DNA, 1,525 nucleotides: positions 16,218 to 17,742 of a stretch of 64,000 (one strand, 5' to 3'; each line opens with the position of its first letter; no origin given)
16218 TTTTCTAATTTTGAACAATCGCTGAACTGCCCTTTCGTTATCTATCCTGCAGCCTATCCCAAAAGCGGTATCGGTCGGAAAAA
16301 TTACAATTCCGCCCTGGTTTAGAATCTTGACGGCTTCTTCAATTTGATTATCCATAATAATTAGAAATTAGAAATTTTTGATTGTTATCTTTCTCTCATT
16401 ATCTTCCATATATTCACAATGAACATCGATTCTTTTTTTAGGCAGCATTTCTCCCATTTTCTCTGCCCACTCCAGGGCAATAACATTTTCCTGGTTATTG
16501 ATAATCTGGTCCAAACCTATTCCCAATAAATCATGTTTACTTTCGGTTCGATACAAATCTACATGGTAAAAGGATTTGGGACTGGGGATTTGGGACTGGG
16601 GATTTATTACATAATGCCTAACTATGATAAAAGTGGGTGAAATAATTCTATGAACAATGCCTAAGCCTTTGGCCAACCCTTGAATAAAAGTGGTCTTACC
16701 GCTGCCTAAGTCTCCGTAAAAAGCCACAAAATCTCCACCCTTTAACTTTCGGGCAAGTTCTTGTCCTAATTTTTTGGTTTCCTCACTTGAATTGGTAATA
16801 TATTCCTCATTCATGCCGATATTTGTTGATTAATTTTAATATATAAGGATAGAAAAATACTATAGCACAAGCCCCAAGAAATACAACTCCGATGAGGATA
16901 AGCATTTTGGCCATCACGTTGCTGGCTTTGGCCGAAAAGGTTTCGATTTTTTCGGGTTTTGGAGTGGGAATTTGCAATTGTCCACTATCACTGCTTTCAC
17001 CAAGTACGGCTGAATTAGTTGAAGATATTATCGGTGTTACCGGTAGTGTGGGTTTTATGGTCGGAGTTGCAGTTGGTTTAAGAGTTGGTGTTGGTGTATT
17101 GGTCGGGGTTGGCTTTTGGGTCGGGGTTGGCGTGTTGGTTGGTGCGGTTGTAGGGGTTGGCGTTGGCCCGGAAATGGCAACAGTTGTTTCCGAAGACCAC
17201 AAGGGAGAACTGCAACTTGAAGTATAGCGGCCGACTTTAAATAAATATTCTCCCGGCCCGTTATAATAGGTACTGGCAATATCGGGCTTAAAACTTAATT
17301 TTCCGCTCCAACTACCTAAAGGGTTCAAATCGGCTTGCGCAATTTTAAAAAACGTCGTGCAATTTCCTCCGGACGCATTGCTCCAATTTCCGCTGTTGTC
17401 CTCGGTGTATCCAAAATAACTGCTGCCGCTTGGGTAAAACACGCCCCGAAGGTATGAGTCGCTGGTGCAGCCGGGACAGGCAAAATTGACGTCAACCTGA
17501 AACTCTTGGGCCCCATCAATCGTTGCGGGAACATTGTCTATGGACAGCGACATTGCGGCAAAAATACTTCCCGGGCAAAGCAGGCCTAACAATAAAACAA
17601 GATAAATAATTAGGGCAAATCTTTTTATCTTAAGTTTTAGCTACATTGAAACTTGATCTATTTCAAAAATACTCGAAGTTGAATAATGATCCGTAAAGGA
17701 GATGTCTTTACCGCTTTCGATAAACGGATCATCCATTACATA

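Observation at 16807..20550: ftsE-ftsX followed by a coiled-coil papain-like peptidase and a PT-rich anchored surface protein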

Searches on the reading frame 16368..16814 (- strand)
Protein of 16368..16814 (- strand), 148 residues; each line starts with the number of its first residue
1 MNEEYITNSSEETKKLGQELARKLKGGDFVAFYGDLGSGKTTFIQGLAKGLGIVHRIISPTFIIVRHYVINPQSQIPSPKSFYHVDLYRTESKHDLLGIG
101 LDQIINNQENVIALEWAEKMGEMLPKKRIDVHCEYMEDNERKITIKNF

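Call 3: search_protein_families(library=pfam, proteins=[window:16368-16814:-], max_evalue=0.1)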
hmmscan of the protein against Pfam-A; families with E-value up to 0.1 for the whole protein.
window:16368-16814:- (148 aa): 9 families
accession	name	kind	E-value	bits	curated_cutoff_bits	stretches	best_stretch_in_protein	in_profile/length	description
PF02367.23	TsaE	-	4.6e-36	124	26.6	1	8-143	2-128/128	Threonylcarbamoyl adenosine biosynthesis protein TsaE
PF13401.12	AAA_22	-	0.0063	17.3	27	1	26-85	4-53/130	AAA domain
PF25201.1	nSTAND6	-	0.011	16.3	27.7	1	18-53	9-44/148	Novel STAND NTPase 6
PF21835.1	YIEGIA_cap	-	0.016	15.3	24.1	0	52-67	43-58/58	Capping complex subunit for YIEGIA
PF00225.29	Kinesin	-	0.02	14.3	29.3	1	25-99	72-144/327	Kinesin motor domain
PF03193.22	RsgA_GTPase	-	0.026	14.8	30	1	8-51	88-130/174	RsgA GTPase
PF13238.12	AAA_18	-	0.038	14.9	29.4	1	32-77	3-40/128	AAA domain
PF05729.18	NACHT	-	0.062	13.6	26.7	1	30-51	3-24/167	NACHT domain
PF00004.35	AAA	-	0.098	13.5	21.2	0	31-58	2-29/131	ATPase family associated with various cellular activities (AAA)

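Call 4: search_protein_families(library=ncbifam, proteins=[window:16368-16814:-], max_evalue=0.1)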
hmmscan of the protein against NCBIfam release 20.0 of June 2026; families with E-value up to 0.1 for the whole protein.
window:16368-16814:- (148 aa): 14 families
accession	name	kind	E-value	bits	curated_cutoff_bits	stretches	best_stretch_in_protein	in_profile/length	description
TIGR00150.1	T6A_YjeE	equivalog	1.2e-31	109.4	60.1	1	10-145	5-131/135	tRNA (adenosine(37)-N6)-threonylcarbamoyltransferase complex ATPase subunit type 1 TsaE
NF007931.0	PRK10646.1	equivalog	2.6e-20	73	246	1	11-139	12-132/153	tRNA (adenosine(37)-N6)-threonylcarbamoyltransferase complex ATPase subunit type 1 TsaE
NF010170.0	PRK13651.1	equivalog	0.001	18.1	432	1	7-47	14-53/308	cobalt transporter ATP-binding subunit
TIGR04521.1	ECF_ATPase_2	equivalog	0.0014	17.7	330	1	5-48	10-52/279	energy-coupling factor transporter ATPase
NF010158.0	PRK13637.1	equivalog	0.0028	16.8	390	1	12-48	19-54/287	energy-coupling factor transporter ATPase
NF000170.2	ABCF_Vga_all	exception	0.0029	16.2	725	1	12-47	282-317/521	Vga family ABC-F type ribosomal protection protein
TIGR00955.1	3a01204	subfamily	0.012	14.3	736.35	1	7-49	32-73/617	pigment precursor permease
TIGR03608.1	L_ocin_972_ABC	subfamily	0.018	14.5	254.85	1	14-48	11-45/206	putative bacteriocin export ABC transporter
NF000355.4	ribo_prot_ABC_F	equivalog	0.023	13.6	380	1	12-50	324-362/499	ribosomal protection-like ABC-F family protein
NF010061.0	PRK13538.1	equivalog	0.043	13.3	195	1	11-47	15-51/211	cytochrome c biogenesis heme-transporting ATPase CcmA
TIGR03797.1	NHLM_micro_ABC2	equivalog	0.073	11.5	709.4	1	18-45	470-497/686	NHLP bacteriocin export ABC transporter permease/ATPase subunit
NF008105.0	PRK10851.1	equivalog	0.078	11.7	502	0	14-48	15-49/362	sulfate/thiosulfate ABC transporter ATP-binding protein CysA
TIGR04520.1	ECF_ATPase_1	equivalog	0.086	12.2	315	0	13-47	14-48/269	energy-coupling factor transporter ATPase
NF010068.0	PRK13548.1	equivalog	0.089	11.9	261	0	12-51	16-55/261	heme ABC transporter ATP-binding protein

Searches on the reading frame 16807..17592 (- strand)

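Call 3: search_protein_families(library=pfam, proteins=[window:16807-17592:-], max_evalue=0.1)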
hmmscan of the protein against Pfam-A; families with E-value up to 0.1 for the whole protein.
window:16807-17592:- (261 aa): 0 families

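Call 4: search_protein_families(library=ncbifam, proteins=[window:16807-17592:-], max_evalue=0.1)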
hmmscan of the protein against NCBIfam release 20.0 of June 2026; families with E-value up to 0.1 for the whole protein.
window:16807-17592:- (261 aa): 2 families
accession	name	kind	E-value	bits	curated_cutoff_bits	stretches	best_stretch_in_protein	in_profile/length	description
NF033186.1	internalin_K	exception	0.0035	15.8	1100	1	138-188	509-556/604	class 1 internalin InlK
NF041431.1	S_layer_MEMAR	equivalog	0.045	12.2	600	1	56-181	690-797/819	MEMAR_RS02690 family S-layer glycoprotein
